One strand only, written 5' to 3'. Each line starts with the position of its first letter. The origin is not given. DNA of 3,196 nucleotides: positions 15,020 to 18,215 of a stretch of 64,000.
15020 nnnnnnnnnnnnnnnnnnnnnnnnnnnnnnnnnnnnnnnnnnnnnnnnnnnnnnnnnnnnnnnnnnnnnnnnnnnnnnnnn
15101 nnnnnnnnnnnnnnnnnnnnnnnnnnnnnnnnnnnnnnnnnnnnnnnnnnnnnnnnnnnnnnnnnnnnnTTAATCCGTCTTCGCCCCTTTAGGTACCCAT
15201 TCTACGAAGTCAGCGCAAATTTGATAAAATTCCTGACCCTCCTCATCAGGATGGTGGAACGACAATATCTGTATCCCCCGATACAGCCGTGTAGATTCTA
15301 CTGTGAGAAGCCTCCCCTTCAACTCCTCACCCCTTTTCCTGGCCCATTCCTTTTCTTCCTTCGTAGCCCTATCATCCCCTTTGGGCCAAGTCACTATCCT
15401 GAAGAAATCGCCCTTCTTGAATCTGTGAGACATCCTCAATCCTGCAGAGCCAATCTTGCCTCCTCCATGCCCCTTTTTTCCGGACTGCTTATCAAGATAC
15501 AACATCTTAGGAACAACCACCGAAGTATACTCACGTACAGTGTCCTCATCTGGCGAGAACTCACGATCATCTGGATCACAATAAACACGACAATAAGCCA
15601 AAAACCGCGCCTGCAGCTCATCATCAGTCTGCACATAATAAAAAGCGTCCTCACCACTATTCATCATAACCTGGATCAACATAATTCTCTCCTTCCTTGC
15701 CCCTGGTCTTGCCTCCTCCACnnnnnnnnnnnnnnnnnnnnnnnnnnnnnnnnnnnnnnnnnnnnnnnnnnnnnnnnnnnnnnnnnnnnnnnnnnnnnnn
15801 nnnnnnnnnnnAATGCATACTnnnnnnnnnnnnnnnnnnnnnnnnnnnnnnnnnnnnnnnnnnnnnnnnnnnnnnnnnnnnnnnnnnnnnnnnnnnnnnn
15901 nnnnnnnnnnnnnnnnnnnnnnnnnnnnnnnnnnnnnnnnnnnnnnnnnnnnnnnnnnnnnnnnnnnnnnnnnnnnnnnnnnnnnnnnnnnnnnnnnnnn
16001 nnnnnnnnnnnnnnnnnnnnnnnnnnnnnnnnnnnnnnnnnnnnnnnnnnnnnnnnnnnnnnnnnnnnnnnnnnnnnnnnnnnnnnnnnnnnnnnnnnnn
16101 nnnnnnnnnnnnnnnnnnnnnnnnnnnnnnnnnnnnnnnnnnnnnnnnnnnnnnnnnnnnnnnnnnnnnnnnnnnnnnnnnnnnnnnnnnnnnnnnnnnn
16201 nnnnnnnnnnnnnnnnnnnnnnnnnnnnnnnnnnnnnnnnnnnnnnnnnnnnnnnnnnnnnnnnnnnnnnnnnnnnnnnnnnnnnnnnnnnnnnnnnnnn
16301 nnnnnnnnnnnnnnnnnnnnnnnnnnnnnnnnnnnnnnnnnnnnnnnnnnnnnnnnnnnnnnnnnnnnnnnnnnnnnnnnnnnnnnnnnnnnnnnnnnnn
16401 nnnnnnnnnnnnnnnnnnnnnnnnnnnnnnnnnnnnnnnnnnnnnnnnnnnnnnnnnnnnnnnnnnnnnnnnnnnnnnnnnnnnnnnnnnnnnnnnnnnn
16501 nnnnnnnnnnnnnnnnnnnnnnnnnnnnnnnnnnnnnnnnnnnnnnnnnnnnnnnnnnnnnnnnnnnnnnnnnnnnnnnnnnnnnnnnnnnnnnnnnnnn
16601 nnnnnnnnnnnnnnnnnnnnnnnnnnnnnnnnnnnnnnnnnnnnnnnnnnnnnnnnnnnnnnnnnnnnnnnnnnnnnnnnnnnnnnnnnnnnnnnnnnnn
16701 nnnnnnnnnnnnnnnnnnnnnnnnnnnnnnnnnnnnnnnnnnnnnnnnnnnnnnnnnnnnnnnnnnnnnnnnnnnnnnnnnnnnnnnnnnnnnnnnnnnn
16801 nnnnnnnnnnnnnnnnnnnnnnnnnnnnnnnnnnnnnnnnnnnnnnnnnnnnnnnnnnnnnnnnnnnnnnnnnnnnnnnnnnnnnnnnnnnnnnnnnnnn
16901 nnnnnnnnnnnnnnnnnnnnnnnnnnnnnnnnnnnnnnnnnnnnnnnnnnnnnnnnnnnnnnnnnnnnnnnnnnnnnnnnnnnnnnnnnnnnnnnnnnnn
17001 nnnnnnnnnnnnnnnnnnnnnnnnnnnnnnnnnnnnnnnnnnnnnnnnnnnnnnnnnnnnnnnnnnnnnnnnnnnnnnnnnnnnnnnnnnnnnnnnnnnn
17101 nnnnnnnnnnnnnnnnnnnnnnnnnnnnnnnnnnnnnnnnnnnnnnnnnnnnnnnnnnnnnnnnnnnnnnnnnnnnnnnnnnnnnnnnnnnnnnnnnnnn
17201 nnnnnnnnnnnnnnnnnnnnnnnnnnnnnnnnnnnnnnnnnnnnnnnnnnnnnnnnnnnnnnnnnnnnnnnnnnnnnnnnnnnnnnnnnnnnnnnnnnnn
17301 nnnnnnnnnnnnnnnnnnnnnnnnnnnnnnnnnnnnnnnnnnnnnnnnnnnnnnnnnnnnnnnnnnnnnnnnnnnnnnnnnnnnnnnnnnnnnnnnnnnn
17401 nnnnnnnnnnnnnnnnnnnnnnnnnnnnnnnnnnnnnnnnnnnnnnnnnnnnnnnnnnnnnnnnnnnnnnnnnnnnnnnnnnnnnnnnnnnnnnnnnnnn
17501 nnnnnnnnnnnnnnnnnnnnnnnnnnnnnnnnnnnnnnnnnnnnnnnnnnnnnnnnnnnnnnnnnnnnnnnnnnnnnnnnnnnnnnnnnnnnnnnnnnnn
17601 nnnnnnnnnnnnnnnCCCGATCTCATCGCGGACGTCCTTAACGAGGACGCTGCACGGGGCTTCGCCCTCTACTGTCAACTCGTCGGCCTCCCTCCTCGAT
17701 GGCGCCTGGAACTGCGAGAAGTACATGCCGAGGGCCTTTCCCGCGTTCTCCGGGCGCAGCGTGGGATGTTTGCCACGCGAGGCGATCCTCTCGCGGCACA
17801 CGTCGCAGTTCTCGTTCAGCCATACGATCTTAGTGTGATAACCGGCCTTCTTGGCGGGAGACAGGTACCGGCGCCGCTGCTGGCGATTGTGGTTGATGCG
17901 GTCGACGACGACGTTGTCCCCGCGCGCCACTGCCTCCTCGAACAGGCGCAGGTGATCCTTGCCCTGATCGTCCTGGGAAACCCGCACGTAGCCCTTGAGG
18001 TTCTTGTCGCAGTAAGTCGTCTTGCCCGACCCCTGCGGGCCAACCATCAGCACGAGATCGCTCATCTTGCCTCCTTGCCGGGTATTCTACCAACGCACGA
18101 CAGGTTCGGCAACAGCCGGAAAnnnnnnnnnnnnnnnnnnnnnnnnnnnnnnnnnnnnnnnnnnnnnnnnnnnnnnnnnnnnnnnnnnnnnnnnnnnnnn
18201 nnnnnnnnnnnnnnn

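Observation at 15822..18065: Single 747-aa kinase - metallophosphatase - RNA ligase fusion (RNA end-healing and sealing in one polypeptide)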

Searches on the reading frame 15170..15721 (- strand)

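Call 12: search_protein_families(library=pfam, proteins=[window:15170-15721:-], max_evalue=0.001)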
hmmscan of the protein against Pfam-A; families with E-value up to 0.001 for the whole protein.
window:15170-15721:- (183 aa): 0 families

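Call 66: search_protein_families(library=phrogs, proteins=[window:15170-15721:-], max_evalue=0.01)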
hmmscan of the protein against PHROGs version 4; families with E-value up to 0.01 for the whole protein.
window:15170-15721:- (183 aa): 1 family
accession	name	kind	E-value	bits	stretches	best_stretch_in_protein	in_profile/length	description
phrog_18647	-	unknown function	6.7e-05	24.1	1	16-66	6-56/73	-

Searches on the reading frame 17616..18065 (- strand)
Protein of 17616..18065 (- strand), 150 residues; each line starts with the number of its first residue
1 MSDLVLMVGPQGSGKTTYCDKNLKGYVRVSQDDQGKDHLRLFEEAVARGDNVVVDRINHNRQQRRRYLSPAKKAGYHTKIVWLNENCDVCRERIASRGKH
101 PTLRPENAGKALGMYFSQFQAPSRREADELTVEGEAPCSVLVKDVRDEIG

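Call 31: search_solved_structures(query=window:17616-18065:-, max_evalue=1, show_alignments=4)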
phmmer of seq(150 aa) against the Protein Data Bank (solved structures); distinct sequences matched with E-value up to 1: 15.
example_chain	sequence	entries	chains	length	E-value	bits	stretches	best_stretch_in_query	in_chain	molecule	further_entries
9drz_A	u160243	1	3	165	1.9e-10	44.3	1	4-111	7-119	p-loop containing nucleoside triphosphatehydrolase protein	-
9d8a_A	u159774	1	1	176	2.5e-08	37.4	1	4-122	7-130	Rhizopus azygosporus Kinase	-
3u7g_A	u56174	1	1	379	2e-05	28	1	3-123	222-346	Bifunctional polynucleotide phosphatase/kinase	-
3u7e_B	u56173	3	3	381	2e-05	28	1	3-123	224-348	Bifunctional polynucleotide phosphatase/kinase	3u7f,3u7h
1yj5_A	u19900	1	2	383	2e-05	28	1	3-123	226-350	5' polynucleotide kinase-3' phosphatase catalytic domain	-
3zvn_A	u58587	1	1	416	2.3e-05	27.8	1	3-93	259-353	BIFUNCTIONAL POLYNUCLEOTIDE PHOSPHATASE/KINASE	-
3zvl_A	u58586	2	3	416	2.3e-05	27.8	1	3-93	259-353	BIFUNCTIONAL POLYNUCLEOTIDE PHOSPHATASE/KINASE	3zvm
6c2u_A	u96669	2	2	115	0.0041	20.5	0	2-20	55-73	phosphate-loop protein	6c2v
3a4l_A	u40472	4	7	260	0.071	16.4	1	38-100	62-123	L-seryl-tRNA(Sec) kinase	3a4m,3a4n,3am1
3adb_A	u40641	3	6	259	0.082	16.2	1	38-100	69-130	L-seryl-tRNA(Sec) kinase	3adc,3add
3v9p_A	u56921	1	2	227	0.19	15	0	74-117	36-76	Thymidylate kinase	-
4gp7_A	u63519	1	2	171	0.22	14.8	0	3-32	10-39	Metallophosphoesterase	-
4jst_A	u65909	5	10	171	0.3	14.4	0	3-32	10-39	Metallophosphoesterase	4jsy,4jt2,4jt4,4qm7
4gp6_A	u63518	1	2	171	0.3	14.4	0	3-32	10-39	Metallophosphoesterase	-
4mde_A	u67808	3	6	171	0.55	13.6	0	3-27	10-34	Metallophosphoesterase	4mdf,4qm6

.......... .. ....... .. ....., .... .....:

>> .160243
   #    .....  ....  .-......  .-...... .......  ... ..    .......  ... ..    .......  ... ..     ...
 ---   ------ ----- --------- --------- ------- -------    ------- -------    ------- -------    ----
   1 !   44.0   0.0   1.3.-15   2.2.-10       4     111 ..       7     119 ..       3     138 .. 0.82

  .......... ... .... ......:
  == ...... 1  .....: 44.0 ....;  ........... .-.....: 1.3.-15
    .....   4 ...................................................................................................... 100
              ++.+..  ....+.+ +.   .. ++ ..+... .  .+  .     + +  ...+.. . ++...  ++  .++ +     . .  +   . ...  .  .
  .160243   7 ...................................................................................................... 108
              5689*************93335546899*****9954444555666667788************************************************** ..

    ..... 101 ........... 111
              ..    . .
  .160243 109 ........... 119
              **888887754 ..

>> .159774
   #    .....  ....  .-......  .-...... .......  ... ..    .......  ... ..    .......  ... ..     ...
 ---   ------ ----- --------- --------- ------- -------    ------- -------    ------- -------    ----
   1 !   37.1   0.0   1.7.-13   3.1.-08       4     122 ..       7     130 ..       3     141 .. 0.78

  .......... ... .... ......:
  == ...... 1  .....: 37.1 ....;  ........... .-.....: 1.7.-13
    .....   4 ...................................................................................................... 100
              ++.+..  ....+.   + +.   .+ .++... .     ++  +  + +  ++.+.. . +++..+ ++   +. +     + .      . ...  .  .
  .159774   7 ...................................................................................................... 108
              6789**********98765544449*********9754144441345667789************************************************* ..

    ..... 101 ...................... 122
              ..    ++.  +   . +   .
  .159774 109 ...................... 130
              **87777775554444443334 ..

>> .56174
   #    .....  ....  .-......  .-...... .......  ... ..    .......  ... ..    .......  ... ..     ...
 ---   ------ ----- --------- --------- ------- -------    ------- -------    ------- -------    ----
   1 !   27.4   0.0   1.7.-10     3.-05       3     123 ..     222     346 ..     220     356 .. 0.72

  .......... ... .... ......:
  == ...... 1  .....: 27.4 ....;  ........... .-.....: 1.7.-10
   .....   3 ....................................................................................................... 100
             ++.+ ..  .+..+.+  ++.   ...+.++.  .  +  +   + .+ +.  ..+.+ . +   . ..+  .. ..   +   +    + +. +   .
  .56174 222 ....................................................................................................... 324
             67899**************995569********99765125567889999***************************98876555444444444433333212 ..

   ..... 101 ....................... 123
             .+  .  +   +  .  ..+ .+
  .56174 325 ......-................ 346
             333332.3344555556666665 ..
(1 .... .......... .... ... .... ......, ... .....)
